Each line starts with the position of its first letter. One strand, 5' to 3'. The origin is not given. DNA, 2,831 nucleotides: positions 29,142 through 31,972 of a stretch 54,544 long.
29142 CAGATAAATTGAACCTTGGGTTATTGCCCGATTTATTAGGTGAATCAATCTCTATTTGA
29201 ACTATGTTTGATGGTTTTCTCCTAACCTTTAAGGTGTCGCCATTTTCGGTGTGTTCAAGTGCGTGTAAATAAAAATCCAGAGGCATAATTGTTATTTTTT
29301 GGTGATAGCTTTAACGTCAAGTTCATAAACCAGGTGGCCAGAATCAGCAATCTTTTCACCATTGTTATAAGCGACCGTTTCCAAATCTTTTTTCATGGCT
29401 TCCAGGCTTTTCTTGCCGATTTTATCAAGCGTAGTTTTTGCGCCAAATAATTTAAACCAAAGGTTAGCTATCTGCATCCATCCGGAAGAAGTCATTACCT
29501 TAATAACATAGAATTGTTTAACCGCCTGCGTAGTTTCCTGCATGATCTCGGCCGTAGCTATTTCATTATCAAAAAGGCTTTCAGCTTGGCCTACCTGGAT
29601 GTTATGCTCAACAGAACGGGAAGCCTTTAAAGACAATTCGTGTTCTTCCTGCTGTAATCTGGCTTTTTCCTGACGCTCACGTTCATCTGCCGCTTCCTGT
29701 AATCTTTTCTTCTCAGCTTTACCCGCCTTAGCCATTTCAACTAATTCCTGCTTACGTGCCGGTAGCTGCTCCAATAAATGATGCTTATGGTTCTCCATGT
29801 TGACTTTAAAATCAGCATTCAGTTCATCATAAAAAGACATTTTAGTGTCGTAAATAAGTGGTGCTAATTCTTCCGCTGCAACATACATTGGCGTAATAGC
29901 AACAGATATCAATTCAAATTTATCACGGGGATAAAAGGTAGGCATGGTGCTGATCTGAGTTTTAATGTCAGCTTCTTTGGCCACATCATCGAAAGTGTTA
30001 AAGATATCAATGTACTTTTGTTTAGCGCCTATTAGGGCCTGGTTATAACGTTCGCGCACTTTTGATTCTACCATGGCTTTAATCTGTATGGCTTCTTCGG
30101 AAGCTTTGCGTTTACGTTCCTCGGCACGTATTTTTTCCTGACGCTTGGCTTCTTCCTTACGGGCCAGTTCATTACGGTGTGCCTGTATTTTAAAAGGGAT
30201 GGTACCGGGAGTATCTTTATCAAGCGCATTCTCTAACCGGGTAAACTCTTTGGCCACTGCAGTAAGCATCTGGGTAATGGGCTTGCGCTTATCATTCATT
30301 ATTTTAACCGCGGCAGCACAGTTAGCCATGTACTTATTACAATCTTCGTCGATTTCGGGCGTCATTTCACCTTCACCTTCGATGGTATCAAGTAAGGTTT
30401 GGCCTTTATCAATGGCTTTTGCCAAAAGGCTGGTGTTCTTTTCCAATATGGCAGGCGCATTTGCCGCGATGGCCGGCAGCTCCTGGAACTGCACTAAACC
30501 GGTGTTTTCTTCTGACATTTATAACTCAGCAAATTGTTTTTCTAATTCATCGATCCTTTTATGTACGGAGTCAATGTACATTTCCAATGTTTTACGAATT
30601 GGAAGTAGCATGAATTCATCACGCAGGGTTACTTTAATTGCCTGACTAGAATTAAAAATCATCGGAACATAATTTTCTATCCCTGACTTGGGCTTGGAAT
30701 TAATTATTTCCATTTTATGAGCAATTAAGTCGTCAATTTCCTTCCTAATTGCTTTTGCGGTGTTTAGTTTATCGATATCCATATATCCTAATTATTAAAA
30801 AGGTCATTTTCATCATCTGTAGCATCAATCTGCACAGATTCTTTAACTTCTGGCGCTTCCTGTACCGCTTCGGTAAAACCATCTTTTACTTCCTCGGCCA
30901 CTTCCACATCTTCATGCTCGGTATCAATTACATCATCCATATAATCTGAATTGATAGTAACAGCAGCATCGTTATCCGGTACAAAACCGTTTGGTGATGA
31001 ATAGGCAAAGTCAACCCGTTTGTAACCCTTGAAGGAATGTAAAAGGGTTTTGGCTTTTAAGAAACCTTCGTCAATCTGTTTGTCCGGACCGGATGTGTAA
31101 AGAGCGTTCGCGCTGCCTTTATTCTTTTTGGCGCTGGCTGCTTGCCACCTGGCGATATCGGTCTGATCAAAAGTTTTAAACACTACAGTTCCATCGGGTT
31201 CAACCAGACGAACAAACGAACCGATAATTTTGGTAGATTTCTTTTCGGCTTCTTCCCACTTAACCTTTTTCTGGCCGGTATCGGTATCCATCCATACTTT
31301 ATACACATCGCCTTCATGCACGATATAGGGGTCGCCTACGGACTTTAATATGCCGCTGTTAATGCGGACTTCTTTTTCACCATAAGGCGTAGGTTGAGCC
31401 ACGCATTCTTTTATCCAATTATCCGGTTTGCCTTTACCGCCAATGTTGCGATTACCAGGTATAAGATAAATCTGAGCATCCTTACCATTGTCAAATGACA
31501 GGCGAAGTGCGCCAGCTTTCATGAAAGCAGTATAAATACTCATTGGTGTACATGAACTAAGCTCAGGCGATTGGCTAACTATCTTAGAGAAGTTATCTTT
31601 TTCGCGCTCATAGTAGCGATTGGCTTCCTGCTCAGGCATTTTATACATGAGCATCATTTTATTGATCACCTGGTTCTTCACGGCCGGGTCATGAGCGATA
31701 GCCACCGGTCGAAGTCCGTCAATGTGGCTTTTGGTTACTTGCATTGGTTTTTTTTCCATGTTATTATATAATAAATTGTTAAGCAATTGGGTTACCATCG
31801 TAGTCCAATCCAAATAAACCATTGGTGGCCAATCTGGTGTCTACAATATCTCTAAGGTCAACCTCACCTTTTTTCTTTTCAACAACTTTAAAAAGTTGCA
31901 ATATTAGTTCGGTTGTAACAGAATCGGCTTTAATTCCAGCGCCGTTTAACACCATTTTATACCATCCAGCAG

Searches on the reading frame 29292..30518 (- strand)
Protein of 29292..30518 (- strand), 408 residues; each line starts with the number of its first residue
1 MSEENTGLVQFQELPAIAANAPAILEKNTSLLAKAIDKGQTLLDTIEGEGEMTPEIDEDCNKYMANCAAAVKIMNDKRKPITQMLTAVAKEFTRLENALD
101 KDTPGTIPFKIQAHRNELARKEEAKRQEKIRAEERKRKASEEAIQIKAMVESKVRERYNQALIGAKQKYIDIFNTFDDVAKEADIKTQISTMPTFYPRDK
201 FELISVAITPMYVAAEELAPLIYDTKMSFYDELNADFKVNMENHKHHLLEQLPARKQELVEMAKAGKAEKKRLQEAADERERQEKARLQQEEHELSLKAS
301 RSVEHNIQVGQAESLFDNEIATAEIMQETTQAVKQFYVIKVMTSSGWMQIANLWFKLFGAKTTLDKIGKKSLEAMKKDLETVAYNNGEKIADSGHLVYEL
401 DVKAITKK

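Call 7: search_protein_families(library=pfam, proteins=[window:29292-30518:-], max_evalue=0.01)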
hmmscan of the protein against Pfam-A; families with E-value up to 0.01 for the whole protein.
window:29292-30518:- (408 aa): 1 family
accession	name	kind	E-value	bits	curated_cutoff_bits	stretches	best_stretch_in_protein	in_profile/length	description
PF11711.13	Tim54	-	0.0086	15.4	34.7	1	260-380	201-322/376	Inner membrane protein import complex subunit Tim54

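Call 10: search_protein_families(library=phrogs, proteins=[window:29292-30518:-], max_evalue=0.001)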
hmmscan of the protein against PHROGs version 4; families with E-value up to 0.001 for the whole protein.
window:29292-30518:- (408 aa): 0 families

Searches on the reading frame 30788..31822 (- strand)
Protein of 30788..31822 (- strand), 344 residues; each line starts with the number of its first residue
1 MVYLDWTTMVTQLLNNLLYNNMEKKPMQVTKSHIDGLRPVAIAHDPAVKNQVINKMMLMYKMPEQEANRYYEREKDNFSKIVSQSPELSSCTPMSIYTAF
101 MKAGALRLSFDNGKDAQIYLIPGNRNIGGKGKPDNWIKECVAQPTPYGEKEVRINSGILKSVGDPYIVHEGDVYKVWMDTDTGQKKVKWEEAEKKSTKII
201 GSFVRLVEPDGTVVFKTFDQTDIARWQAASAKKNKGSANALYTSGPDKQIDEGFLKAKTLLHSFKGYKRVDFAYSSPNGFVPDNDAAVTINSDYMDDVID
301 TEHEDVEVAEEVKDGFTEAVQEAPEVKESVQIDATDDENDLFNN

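Call 7: search_protein_families(library=pfam, proteins=[window:30788-31822:-], max_evalue=0.01)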
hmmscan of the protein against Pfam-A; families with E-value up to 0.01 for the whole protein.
window:30788-31822:- (344 aa): 1 family
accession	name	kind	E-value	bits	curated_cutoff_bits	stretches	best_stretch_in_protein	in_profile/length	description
PF03837.19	RecT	-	9.4e-09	35.5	24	1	79-250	8-161/198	RecT family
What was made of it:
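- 30788..31822 (-): RecT-family recombinase gene of the operon downstream of the slot, used here as the synteny anchor. Pfam RecT (call 7).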

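Call 11: find_related_loci(query=window:30788-31822:-, collection=viral_contigs, flank=10000)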
Query window:30788-31822:- (344 aa) in viral_contigs; peptide patterns used: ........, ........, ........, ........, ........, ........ (x = any residue, [..] = any of these).
1 stretches matched a pattern, but none encodes a relative of the query by tblastn (E <= 1e-3).
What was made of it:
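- Tried and rejected: RecT locus search in IMG/VR (call 11) found no relatives.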

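Call 79: find_homologous_proteins(query=window:30788-31822:-, max_evalue=1e-10)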
Query window:30788-31822:- (344 aa): 74 proteins with E <= 1e-10 among 1315 candidates.
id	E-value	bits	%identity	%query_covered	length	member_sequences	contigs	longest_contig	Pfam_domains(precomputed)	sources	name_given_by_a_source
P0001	1.0e-214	730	100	94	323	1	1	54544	PF03837.20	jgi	jgi:recombinational DNA repair protein RecT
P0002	4.6e-165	567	76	93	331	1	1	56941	PF03837.20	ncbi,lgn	-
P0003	4.4e-161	554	76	92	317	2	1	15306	PF03837.20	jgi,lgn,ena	-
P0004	4.8e-123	429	64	92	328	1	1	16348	PF03837.20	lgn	-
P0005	6.4e-120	419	61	94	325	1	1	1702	PF03837.20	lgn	-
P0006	2.2e-118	414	60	92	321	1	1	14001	-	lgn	-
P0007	2.3e-114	400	58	94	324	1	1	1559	PF03837.20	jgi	jgi:hypothetical protein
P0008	8.9e-108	379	60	89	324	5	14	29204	PF03837.20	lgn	-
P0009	6.7e-105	369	57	93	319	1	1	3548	PF03837.20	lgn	-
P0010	4.2e-103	363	53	93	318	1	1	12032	PF03837.20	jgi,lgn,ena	-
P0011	3.0e-101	357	56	92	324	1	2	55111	PF03837.20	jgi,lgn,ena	-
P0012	1.1e-98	349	54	92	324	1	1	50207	PF03837.20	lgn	-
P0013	1.6e-98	348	54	93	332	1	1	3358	PF03837.20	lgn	-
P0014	2.0e-97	345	56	88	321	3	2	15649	-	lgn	-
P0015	5.2e-96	340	52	93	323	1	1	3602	PF03837.20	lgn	-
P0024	5.1e-88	314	54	93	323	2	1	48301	-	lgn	-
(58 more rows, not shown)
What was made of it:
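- Tried and rejected: The protein search (call 79) later did.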

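Call 80: find_encoding_contigs(protein=P0002, flank=10000, max_places=1)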
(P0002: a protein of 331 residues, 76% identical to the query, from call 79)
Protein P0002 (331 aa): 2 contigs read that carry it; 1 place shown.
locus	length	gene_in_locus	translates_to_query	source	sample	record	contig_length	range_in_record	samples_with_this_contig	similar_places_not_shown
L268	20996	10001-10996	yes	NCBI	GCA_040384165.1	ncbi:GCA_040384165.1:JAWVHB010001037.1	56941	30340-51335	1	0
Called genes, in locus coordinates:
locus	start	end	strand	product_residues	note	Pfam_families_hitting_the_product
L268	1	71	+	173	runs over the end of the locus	-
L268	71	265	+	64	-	-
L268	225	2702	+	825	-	PF13088:BNR_2 (weak)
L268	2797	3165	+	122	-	-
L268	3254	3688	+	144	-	PF18925:DUF5675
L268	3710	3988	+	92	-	-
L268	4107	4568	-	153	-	-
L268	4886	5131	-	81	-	-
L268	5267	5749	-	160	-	-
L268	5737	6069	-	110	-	-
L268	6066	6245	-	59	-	-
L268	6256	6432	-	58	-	-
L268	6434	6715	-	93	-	-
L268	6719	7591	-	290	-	-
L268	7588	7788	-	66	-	-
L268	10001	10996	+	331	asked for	PF03837:RecT (weak)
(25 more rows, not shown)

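Call 81: find_encoding_contigs(protein=P0003, flank=10000, max_places=1)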
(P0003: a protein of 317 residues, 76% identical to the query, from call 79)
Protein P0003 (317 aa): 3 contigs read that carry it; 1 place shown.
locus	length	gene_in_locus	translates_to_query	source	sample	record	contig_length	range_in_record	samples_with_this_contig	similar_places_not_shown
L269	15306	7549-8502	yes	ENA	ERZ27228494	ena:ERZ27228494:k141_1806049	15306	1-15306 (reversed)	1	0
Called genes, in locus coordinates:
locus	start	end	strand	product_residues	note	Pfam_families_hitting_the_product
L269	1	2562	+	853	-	?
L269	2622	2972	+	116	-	-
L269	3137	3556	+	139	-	PF13539:Peptidase_M15_4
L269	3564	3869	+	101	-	-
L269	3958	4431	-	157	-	PF00293:NUDIX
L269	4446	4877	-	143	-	-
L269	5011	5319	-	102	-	-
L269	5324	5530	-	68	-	-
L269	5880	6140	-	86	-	-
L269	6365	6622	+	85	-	-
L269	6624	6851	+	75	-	-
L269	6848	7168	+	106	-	-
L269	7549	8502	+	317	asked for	PF03837:RecT (weak)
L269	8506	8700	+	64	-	-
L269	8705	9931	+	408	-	-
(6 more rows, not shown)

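Call 82: find_encoding_contigs(protein=P0001, flank=3000, max_places=1)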
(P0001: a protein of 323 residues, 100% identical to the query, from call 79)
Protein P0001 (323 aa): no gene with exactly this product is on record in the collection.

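Call 83: find_encoding_contigs(protein=P0004, flank=10000, max_places=1)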
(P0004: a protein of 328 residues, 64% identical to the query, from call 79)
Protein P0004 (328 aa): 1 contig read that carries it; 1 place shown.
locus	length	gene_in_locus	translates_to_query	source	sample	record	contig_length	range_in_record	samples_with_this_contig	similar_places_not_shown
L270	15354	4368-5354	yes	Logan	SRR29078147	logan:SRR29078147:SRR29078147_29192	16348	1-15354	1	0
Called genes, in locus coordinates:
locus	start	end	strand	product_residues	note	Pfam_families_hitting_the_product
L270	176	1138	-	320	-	PF14354:Lar_restr_allev (weak)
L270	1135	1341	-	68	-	-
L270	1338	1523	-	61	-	-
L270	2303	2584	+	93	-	-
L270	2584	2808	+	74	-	-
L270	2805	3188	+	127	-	-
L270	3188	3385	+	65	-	-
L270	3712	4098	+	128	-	-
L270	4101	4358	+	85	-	-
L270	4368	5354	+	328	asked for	PF03837:RecT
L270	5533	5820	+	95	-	-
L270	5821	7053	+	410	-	-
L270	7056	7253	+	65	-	-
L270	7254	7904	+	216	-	PF12684:DUF3799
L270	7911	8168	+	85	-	-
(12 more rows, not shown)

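Call 84: find_encoding_contigs(protein=P0011, flank=10000, max_places=1)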
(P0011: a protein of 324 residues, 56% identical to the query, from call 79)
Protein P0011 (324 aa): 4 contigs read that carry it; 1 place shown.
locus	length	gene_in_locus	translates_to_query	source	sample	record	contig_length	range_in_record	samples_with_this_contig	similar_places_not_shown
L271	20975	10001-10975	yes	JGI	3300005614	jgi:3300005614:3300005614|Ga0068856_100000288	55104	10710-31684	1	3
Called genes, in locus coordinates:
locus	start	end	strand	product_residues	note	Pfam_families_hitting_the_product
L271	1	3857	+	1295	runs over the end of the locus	-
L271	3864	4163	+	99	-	-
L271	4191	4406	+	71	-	-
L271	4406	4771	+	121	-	-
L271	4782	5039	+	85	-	-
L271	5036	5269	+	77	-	-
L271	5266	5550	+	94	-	-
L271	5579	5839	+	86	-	-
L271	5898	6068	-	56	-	-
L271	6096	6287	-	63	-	-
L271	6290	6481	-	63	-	-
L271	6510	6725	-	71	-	-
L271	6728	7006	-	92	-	-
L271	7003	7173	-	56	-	-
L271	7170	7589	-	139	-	-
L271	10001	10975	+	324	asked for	PF03837:RecT (weak)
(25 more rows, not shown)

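Call 85: find_encoding_contigs(protein=P0012, flank=10000, max_places=1)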
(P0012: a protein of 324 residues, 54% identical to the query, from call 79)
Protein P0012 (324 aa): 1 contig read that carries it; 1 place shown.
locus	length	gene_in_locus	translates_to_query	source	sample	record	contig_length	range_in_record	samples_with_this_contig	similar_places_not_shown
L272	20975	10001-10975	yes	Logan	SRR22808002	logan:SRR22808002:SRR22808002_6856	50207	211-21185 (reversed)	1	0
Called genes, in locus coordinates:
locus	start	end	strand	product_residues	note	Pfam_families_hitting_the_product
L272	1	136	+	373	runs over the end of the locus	PF22255:Gp44-like_2nd (weak)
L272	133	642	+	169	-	-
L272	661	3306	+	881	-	PF12708:Pect-lyase_RHGA_epim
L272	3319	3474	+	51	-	-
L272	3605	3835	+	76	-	-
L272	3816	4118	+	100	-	-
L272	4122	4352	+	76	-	-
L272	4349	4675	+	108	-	-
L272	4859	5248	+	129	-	PF12844:HTH_19 (weak), PF13413:HTH_25 (weak), PF13560:HTH_31 (faint), PF01381:HTH_3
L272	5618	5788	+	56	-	-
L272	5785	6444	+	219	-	PF01183:Glyco_hydro_25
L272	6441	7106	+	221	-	PF01223:Endonuclease_NS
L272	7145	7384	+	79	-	-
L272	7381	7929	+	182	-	-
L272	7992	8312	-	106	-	-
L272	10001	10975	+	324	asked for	PF03837:RecT (faint)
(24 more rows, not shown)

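Call 86: find_encoding_contigs(protein=P0024, flank=10000, max_places=1)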
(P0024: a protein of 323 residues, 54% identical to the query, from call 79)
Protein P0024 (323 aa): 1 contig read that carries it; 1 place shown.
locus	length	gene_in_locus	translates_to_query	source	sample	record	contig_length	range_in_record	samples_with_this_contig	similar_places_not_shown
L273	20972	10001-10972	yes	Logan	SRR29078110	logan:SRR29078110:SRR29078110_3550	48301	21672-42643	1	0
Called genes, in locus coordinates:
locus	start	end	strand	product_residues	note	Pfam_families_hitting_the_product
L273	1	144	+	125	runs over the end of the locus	-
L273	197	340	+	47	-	-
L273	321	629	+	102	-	-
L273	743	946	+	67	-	-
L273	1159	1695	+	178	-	PF00182:Glyco_hydro_19 (weak)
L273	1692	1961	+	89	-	-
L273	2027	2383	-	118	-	PF24729:Acb2_Tad1_hairpin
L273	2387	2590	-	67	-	-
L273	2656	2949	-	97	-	-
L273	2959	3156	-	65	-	-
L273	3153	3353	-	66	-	-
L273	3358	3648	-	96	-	-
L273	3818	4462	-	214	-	-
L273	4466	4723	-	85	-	-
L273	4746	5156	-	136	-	-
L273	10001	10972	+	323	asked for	-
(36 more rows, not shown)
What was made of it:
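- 30788..31822 (-): Homologues in six sister phages are 54-76% identical (calls 79-86).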

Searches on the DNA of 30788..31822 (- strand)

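Call 87: search_rna_families(sources=[L268, L269, L270, L271, L272, L273], threshold=gathering)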
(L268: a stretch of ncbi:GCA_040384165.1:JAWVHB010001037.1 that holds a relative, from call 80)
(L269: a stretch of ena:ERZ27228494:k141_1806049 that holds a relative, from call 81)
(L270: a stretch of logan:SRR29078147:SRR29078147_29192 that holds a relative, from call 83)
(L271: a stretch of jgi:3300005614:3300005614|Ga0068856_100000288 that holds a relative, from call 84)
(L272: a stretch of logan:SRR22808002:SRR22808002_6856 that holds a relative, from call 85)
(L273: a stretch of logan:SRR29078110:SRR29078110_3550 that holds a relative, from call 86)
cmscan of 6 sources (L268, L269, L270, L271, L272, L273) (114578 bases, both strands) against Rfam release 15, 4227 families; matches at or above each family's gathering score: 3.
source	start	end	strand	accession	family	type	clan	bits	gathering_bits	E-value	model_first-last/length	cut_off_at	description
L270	1759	1833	+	RF00005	tRNA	Gene; tRNA;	CL00001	62.2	29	7.7e-11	1-71/71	no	tRNA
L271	8045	8121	+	RF00005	tRNA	Gene; tRNA;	CL00001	37.9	29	0.00037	1-71/71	no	tRNA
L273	7919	7995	+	RF00005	tRNA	Gene; tRNA;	CL00001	37.9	29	0.00038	1-71/71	no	tRNA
